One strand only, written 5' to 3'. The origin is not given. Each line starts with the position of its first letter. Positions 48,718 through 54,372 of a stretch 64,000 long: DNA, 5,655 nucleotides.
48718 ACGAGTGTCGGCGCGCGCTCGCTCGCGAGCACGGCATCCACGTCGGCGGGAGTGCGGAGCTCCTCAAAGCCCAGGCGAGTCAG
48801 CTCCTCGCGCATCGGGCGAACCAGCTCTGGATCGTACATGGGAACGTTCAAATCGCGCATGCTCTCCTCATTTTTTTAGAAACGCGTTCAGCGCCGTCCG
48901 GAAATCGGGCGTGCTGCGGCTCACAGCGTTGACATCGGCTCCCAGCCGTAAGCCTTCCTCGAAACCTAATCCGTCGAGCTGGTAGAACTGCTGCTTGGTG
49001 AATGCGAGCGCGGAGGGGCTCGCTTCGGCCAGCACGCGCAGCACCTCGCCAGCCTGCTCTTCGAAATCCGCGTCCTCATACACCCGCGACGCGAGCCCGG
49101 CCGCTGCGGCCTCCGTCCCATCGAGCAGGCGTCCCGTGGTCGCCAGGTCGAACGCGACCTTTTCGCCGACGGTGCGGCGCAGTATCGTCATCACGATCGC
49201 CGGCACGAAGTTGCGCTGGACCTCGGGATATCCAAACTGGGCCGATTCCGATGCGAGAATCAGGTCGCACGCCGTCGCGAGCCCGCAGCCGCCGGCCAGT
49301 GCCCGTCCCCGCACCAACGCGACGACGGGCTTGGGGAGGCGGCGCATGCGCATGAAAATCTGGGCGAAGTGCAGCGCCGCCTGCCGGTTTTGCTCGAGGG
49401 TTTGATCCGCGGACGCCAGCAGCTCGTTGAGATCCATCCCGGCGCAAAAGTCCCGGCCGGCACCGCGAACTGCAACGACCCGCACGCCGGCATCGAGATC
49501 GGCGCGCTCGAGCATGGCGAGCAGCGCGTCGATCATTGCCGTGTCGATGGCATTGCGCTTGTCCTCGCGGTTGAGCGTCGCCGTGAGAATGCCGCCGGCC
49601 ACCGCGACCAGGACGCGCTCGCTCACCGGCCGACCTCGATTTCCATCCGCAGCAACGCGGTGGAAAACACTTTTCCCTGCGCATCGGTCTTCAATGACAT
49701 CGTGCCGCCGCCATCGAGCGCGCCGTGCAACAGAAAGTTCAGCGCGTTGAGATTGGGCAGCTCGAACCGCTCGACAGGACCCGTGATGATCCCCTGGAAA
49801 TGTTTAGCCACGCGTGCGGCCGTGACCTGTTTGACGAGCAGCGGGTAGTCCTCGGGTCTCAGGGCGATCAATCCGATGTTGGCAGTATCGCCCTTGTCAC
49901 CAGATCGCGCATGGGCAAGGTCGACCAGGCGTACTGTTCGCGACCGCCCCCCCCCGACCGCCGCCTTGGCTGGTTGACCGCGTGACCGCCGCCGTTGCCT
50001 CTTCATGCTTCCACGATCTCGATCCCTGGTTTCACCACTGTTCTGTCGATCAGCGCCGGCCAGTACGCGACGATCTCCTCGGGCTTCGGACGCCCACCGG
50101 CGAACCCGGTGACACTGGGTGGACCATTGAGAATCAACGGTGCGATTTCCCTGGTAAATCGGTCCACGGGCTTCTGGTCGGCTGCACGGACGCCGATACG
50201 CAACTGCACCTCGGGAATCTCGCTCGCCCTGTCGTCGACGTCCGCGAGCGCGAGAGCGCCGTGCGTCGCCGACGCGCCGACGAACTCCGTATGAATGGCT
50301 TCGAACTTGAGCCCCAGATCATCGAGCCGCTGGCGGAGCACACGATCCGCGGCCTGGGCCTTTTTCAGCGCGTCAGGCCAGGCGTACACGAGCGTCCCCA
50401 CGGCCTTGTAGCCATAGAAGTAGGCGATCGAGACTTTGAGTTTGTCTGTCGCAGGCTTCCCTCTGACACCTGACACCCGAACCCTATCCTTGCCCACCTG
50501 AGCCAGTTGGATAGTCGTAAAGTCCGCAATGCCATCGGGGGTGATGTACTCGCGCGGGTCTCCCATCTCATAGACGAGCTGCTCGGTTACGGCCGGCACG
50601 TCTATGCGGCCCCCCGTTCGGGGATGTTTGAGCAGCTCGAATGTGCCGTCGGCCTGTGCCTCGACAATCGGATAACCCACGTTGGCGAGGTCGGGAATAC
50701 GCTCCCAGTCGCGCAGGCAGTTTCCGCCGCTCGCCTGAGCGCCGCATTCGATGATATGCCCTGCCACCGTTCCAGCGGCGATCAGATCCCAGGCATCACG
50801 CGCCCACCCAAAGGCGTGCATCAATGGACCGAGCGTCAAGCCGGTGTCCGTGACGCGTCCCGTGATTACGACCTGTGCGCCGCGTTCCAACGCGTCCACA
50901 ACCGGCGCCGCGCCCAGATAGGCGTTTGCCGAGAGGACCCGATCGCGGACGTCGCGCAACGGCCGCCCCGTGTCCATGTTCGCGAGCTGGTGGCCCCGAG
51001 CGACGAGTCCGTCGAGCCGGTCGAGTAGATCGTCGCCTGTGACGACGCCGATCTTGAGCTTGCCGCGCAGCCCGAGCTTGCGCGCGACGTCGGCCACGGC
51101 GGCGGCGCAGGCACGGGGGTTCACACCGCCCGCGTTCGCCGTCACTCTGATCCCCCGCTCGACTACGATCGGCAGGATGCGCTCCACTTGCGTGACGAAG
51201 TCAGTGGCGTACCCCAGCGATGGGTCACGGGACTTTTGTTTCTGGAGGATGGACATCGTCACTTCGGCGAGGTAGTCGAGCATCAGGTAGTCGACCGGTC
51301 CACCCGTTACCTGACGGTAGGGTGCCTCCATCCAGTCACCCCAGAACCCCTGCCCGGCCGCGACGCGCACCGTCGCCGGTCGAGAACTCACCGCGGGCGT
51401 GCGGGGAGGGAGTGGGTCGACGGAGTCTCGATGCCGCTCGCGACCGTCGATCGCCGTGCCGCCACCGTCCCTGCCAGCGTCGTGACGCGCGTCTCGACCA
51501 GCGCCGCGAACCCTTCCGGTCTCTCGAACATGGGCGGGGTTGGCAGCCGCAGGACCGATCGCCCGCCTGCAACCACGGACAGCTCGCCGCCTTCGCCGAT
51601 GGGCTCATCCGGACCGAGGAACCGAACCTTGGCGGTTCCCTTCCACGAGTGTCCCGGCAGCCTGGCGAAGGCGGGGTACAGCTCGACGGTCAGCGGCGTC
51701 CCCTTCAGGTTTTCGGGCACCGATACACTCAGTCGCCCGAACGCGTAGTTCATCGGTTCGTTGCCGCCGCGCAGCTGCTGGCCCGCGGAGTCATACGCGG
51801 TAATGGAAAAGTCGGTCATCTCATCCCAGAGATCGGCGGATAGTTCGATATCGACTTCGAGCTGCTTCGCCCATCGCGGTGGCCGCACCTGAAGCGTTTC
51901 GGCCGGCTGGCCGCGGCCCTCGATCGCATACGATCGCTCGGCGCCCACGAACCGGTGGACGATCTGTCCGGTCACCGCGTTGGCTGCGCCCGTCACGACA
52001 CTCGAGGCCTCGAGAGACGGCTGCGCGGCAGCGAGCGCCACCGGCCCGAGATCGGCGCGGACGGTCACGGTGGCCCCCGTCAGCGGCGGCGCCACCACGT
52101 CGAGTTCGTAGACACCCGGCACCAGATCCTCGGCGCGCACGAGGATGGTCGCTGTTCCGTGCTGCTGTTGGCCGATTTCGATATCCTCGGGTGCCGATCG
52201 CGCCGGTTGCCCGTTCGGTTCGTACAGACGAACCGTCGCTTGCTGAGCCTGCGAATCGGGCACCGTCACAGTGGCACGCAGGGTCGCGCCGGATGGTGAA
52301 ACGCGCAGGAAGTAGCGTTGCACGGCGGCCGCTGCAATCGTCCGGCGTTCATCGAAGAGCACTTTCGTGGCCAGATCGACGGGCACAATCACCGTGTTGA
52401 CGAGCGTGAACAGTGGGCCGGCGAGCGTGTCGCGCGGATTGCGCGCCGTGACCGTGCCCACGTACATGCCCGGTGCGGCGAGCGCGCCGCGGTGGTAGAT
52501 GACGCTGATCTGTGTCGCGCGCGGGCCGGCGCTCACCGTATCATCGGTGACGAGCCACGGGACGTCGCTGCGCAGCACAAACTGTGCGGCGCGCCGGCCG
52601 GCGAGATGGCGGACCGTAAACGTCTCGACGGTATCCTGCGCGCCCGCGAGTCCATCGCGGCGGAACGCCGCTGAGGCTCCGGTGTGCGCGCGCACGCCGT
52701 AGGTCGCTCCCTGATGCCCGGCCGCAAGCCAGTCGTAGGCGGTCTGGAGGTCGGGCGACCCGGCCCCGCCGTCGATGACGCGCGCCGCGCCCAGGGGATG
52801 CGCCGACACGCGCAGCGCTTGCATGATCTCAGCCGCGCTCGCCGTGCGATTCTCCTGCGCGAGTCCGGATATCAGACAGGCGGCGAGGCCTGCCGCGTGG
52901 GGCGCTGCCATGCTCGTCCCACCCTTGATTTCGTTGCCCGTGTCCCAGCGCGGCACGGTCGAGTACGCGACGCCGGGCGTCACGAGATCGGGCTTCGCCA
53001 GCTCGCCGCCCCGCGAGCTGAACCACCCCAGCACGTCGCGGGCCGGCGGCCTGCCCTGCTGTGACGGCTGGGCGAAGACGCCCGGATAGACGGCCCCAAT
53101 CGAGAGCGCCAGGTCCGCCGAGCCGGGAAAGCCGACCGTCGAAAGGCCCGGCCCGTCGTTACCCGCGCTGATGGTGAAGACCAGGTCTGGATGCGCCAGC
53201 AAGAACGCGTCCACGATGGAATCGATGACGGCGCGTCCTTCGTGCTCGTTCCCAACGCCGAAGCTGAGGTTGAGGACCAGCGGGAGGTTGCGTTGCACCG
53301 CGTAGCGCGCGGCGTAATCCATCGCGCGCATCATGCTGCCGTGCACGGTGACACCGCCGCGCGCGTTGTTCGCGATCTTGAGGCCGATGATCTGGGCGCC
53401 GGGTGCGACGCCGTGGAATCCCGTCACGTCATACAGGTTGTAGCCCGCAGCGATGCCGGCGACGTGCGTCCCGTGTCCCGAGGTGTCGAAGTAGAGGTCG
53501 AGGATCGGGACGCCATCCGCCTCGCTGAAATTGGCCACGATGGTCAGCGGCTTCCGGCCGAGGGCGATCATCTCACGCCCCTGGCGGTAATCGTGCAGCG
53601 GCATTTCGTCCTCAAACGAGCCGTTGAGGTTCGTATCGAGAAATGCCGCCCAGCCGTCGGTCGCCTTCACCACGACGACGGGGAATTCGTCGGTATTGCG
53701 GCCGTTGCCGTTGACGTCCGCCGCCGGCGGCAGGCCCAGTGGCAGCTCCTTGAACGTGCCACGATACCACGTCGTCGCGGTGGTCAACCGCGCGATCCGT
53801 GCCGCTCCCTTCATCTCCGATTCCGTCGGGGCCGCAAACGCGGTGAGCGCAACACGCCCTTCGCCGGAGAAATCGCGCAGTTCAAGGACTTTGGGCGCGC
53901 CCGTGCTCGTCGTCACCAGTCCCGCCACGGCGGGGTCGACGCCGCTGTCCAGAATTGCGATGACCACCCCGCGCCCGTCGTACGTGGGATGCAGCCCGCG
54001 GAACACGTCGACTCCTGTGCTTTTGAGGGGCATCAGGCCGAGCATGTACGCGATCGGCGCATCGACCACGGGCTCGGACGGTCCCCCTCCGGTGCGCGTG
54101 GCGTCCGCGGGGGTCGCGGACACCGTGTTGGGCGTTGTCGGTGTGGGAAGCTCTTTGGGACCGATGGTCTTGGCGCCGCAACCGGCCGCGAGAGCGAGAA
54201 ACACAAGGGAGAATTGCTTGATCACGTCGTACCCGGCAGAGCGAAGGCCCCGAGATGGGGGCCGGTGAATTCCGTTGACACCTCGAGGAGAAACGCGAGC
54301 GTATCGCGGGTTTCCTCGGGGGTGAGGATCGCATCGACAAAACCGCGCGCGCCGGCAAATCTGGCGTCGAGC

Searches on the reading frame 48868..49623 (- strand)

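Call 56: search_protein_families(library=pfam, proteins=[window:48868-49623:-], max_evalue=0.001)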
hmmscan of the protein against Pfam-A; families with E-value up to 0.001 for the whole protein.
window:48868-49623:- (251 aa): 2 families
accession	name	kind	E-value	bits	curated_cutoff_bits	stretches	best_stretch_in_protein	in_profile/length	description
PF00378.25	ECH_1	-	5e-43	147.7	27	1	10-249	4-241/251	Enoyl-CoA hydratase/isomerase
PF16113.10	ECH_2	-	8.2e-34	118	27.2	1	14-189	3-179/335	Enoyl-CoA hydratase/isomerase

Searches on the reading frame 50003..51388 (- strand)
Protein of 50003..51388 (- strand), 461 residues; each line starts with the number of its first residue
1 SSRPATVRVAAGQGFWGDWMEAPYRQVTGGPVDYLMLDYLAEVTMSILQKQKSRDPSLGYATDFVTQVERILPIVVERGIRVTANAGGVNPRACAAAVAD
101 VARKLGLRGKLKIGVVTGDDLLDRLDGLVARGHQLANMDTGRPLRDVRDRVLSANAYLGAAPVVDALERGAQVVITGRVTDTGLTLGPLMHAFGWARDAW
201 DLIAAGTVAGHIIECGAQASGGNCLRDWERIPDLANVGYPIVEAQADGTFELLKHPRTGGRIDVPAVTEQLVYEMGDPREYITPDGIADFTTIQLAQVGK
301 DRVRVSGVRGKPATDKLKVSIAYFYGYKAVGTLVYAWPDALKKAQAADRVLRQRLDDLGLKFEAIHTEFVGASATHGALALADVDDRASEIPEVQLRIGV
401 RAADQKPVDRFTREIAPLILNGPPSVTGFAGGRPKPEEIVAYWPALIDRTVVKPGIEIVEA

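Call 56: search_protein_families(library=pfam, proteins=[window:50003-51388:-], max_evalue=0.001)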
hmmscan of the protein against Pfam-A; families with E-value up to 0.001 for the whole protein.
window:50003-51388:- (461 aa): 1 family
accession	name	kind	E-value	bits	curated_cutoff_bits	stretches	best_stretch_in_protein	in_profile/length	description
PF07287.17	AtuA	-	5.6e-151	503.7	22.8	1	7-456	1-435/437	Acyclic terpene utilisation family protein AtuA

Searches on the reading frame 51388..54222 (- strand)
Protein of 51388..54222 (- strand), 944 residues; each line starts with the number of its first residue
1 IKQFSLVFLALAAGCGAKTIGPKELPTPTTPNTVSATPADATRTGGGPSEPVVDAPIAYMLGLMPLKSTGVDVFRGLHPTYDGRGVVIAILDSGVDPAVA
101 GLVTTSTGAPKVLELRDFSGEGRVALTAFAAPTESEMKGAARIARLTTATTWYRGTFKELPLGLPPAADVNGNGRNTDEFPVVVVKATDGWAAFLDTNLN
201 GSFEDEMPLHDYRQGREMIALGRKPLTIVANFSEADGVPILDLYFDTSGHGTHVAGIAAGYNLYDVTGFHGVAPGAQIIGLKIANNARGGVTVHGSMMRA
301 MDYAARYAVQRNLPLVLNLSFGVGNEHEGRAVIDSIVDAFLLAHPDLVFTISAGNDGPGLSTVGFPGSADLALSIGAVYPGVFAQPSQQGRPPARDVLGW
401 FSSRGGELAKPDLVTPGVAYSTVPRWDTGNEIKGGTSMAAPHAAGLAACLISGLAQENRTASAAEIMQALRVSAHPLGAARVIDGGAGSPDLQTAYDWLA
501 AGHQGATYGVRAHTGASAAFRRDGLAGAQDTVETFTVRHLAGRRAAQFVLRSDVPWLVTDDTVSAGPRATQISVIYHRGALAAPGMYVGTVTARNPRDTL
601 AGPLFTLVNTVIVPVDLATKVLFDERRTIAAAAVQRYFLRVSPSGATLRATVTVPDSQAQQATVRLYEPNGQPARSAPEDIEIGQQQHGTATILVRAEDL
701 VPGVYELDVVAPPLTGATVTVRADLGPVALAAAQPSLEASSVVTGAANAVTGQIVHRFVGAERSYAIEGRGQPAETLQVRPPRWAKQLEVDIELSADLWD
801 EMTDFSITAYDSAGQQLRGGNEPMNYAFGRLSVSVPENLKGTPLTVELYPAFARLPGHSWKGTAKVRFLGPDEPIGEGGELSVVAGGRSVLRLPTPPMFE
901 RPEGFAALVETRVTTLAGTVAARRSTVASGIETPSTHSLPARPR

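Call 56: search_protein_families(library=pfam, proteins=[window:51388-54222:-], max_evalue=0.001)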
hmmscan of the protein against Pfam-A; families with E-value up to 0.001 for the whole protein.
window:51388-54222:- (944 aa): 1 family
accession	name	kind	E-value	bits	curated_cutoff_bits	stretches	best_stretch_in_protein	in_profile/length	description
PF00082.27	Peptidase_S8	-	2.6e-33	116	21.8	1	83-474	1-273/288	Subtilase family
